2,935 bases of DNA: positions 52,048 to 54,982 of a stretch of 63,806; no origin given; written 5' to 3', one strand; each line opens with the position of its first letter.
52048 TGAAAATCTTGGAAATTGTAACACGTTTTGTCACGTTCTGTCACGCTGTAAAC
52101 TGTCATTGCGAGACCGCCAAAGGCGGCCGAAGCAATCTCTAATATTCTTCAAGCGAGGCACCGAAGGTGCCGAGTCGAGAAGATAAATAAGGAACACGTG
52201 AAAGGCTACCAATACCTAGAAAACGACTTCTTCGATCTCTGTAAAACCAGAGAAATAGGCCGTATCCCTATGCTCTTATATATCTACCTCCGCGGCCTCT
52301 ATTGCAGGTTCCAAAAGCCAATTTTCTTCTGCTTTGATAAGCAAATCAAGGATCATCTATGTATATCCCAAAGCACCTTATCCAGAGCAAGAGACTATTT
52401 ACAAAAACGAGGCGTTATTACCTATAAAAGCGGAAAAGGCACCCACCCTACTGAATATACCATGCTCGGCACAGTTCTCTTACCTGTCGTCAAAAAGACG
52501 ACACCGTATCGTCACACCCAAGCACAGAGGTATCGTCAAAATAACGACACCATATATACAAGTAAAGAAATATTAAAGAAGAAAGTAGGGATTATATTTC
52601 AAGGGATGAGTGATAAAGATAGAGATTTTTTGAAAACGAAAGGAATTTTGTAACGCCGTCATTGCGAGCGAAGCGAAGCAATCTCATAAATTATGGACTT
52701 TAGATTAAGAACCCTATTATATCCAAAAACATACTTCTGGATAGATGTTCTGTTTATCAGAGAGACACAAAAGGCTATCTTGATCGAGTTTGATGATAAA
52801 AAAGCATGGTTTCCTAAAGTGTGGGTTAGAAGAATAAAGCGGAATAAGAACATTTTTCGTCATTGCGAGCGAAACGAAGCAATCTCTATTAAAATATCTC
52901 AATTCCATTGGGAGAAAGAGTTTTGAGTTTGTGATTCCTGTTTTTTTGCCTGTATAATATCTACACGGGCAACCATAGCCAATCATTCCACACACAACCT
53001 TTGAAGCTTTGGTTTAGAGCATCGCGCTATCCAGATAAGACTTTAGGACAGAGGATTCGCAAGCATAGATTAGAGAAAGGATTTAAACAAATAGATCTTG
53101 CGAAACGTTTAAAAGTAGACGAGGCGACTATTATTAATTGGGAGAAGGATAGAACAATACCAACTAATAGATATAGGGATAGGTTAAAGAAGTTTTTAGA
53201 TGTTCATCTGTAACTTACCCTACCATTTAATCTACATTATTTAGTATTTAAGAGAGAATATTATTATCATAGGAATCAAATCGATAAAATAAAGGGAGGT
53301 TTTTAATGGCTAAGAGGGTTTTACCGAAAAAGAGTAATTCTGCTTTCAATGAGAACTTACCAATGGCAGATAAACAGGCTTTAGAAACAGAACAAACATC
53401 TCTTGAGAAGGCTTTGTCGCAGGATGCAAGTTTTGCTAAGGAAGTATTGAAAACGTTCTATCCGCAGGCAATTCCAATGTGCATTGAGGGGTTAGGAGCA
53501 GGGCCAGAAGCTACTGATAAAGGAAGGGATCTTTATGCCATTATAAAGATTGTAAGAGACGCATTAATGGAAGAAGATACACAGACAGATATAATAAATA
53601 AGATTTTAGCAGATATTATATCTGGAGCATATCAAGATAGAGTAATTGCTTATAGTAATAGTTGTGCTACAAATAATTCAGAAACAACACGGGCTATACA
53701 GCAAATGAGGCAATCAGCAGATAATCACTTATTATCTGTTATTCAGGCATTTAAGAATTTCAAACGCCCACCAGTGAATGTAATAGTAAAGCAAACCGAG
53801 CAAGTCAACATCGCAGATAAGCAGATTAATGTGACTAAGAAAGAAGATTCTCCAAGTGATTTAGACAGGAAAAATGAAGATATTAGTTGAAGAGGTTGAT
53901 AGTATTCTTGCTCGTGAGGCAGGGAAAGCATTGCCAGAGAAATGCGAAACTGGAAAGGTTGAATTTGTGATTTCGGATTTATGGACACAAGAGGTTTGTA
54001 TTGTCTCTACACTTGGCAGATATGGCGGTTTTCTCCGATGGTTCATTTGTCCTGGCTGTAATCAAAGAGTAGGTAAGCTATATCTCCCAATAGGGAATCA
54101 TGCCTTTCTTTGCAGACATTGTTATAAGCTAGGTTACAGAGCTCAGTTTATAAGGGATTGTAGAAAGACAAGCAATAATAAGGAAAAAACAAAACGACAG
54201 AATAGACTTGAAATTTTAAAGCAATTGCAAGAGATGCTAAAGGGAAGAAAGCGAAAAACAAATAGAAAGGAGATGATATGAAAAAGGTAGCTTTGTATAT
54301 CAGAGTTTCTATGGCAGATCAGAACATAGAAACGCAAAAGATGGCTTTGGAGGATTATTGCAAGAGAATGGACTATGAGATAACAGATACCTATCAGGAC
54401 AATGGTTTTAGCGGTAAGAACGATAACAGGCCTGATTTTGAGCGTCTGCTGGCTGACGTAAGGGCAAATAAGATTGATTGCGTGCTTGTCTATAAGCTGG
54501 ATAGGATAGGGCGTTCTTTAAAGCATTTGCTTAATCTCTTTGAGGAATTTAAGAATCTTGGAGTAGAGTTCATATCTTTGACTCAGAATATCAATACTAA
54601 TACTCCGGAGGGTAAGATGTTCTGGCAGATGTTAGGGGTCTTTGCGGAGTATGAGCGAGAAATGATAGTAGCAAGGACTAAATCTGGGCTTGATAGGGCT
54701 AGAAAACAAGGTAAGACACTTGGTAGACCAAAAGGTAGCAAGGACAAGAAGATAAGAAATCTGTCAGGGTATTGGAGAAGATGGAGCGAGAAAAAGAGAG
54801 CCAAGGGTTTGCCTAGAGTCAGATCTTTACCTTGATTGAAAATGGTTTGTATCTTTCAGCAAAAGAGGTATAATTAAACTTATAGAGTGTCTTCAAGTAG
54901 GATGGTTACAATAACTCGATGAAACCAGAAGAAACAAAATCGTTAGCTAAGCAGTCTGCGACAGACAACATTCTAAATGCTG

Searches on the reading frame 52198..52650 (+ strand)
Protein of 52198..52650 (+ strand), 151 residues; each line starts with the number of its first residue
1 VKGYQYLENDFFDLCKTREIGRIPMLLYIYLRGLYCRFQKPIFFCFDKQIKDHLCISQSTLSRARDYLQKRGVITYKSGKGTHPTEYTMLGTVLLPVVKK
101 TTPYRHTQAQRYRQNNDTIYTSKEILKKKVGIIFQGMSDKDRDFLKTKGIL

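Call 28: search_protein_families(library=pfam, proteins=[window:52198-52650:+], max_evalue=0.01)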
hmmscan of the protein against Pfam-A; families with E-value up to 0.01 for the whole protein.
window:52198-52650:+ (151 aa): 0 families

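Call 45: search_protein_families(library=padloc, proteins=[window:52198-52650:+], max_evalue=0.01)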
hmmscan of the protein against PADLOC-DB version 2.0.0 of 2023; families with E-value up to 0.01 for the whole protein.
window:52198-52650:+ (151 aa): 2 families
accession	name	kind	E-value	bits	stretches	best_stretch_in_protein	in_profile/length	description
PDLC01879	CARF3--CARF_TM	-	0.0037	14.9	1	48-98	174-220/222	-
PDLC01044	Csa3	-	0.0066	14.4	1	49-94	154-193/194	Type I-A associated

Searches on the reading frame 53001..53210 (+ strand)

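Call 28: search_protein_families(library=pfam, proteins=[window:53001-53210:+], max_evalue=0.01)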
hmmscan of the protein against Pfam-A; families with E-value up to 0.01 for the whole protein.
window:53001-53210:+ (70 aa): 4 families
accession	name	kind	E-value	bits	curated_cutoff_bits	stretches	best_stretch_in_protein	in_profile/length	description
PF01381.28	HTH_3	-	3.3e-08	33.9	23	1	19-69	1-51/55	Helix-turn-helix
PF12844.13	HTH_19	-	1.2e-07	32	30.2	1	16-63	1-45/64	Helix-turn-helix domain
PF13560.12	HTH_31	-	6.4e-06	26.8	27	1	15-62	2-50/64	Helix-turn-helix domain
PF01527.26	HTH_Tnp_1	-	0.0022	18.6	24.1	1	8-50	5-46/75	Transposase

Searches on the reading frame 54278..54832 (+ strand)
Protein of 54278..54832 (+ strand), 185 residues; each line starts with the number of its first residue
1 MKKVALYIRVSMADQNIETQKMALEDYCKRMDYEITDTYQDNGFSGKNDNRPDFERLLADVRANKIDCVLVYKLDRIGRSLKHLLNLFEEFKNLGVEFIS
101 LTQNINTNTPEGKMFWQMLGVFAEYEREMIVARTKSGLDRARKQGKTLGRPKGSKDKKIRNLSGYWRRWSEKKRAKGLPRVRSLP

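Call 28: search_protein_families(library=pfam, proteins=[window:54278-54832:+], max_evalue=0.01)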
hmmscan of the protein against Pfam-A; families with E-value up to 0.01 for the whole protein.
window:54278-54832:+ (185 aa): 2 families
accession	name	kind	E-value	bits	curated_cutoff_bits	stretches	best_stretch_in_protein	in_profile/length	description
PF00239.26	Resolvase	-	6.8e-50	169.4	23.3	1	4-146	1-144/145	Resolvase, N terminal domain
PF04708.17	Pox_F16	-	5.4e-05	23.2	30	1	10-95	9-91/215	Poxvirus F16 protein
